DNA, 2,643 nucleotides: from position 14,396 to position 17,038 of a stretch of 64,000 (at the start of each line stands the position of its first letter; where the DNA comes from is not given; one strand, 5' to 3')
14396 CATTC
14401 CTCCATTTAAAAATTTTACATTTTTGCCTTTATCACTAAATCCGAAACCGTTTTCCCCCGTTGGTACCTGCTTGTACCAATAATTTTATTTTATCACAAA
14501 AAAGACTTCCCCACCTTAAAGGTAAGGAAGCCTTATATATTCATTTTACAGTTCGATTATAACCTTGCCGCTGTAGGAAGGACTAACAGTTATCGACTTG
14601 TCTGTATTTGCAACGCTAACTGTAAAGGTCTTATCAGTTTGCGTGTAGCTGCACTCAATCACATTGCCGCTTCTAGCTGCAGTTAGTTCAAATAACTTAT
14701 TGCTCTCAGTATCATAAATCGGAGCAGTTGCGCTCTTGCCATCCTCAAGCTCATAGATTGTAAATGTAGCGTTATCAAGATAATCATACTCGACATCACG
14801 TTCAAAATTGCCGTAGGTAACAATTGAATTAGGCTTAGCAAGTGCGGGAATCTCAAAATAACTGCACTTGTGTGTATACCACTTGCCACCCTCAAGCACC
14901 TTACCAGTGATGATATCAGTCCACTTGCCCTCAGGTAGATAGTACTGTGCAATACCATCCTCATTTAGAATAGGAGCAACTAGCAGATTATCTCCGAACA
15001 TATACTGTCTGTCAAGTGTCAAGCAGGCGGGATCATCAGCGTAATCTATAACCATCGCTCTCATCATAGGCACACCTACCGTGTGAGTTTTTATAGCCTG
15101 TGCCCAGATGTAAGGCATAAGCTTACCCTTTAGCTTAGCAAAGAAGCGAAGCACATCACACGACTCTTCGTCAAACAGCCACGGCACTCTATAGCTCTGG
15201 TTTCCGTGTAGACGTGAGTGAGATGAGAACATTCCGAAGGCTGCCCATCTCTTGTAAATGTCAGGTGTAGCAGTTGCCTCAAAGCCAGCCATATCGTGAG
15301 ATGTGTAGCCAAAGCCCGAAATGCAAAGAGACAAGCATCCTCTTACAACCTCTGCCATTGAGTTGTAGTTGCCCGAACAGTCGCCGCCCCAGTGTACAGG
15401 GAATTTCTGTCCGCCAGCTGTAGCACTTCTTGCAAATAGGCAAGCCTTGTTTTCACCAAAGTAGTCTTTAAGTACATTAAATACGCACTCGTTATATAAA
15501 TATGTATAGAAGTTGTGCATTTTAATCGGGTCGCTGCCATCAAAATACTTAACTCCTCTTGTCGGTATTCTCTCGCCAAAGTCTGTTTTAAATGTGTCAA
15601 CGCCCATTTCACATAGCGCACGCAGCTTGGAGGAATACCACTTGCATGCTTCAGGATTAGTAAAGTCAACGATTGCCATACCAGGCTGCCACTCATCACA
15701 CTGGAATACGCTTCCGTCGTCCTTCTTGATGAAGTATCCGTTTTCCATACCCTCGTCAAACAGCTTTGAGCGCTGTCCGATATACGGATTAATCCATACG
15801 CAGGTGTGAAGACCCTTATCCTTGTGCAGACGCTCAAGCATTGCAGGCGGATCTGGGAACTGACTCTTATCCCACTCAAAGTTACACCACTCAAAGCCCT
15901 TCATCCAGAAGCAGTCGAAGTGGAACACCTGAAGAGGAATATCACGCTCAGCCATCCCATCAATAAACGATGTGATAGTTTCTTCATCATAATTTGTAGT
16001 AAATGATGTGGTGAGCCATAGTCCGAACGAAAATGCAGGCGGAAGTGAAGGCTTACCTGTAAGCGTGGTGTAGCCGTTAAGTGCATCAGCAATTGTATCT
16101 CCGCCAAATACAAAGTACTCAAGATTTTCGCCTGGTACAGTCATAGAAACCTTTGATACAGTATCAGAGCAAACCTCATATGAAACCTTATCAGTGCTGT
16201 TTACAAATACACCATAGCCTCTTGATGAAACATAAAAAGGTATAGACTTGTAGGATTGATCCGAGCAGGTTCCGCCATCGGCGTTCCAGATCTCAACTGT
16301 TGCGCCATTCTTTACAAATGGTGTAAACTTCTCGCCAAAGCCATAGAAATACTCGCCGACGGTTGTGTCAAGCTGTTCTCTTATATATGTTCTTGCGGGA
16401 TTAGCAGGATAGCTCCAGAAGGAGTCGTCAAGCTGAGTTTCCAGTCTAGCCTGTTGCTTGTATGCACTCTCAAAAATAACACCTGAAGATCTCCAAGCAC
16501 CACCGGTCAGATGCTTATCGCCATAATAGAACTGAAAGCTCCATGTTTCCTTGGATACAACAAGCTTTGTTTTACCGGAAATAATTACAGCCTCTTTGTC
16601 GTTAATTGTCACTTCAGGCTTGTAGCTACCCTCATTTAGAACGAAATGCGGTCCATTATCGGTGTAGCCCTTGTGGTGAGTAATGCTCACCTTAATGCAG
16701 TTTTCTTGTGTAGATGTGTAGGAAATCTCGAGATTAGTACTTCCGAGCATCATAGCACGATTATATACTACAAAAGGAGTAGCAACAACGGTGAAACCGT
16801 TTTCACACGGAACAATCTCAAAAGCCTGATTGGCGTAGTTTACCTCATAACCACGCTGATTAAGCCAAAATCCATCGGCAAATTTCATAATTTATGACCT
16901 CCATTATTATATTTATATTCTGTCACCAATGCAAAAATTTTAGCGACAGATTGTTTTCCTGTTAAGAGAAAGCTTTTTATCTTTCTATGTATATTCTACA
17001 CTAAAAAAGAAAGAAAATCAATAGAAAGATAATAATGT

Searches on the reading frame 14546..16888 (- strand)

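Call 91: search_protein_families(library=pfam, proteins=[window:14546-16888:-], max_evalue=0.00001)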
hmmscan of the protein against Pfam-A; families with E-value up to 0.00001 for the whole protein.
window:14546-16888:- (780 aa): 3 families
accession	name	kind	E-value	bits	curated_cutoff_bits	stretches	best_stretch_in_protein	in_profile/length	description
PF01055.32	Glyco_hydro_31_2nd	-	5.3e-92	309.1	23.5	1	280-596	1-327/328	Glycosyl hydrolases family 31 TIM-barrel domain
PF13802.12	Gal_mutarotas_2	-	7.8e-28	98.4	27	1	56-237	3-183/184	Glycosyl hydrolase 31 N-terminal galactose mutarotase-like domain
PF21365.3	Glyco_hydro_31_3rd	-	2e-23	83.1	24.4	1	605-690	1-87/87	Glycosyl hydrolase family 31 C-terminal domain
